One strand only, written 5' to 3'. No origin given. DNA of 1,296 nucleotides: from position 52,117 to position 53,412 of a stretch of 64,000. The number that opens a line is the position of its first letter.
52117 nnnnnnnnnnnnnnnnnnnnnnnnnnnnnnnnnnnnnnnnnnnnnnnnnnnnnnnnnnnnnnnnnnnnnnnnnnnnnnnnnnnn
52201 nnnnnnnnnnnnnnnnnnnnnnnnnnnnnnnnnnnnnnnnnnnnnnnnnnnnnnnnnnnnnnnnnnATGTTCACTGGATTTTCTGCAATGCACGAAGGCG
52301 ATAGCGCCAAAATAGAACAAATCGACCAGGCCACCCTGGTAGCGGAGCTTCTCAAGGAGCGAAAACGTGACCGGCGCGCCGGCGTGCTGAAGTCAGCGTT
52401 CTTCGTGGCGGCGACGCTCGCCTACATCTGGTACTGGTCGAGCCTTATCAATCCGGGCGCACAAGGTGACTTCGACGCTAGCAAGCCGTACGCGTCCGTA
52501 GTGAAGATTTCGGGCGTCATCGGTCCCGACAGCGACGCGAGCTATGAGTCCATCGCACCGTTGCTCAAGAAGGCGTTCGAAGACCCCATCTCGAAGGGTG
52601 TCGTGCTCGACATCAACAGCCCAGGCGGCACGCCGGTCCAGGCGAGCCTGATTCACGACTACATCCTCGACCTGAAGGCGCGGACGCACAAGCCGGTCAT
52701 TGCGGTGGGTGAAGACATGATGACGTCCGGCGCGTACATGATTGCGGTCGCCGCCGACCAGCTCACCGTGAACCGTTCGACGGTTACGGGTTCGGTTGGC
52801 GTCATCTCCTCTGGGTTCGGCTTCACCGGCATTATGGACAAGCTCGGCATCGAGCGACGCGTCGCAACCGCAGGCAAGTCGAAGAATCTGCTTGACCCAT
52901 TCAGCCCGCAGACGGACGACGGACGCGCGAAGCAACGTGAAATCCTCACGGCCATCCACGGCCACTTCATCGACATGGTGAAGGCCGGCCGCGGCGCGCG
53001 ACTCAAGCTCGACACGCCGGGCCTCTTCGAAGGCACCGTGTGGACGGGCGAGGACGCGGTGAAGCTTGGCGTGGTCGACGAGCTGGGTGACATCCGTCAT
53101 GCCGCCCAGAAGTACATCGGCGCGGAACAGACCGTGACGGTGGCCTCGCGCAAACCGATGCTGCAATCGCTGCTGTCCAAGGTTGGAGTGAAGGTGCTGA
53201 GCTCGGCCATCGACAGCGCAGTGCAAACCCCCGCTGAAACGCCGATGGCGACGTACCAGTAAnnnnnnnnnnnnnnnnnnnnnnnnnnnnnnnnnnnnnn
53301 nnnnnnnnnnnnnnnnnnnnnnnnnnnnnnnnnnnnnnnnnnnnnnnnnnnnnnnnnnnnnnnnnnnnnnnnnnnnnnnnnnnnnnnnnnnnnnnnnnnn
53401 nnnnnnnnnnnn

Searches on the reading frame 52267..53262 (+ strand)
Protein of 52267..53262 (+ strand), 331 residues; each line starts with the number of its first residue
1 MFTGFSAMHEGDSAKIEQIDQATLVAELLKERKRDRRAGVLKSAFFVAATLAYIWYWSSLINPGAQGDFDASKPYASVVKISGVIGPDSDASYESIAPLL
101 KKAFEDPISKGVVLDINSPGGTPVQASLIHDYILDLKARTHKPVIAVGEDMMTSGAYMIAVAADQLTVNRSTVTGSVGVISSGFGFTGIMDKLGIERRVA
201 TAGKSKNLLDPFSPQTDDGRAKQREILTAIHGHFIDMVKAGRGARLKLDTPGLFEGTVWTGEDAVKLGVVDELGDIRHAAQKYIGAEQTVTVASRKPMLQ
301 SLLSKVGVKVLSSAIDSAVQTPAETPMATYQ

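Call 61: search_protein_families(library=phrogs, proteins=[window:52267-53262:+], max_evalue=0.001)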
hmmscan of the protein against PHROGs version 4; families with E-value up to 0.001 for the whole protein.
window:52267-53262:+ (331 aa): 5 families
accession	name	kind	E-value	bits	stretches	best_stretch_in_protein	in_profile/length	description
phrog_53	-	head and packaging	3.5e-42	146.3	1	77-291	77-296/583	head maturation protease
phrog_33023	-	unknown function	1.5e-16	61.2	1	91-274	93-275/507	-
phrog_4759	-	unknown function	2.7e-09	38.1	1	90-182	104-194/209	-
phrog_24209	-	unknown function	3.9e-05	24.5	1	93-122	4-33/49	-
phrog_1684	-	head and packaging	0.00039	21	1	75-172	39-131/284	head maturation protease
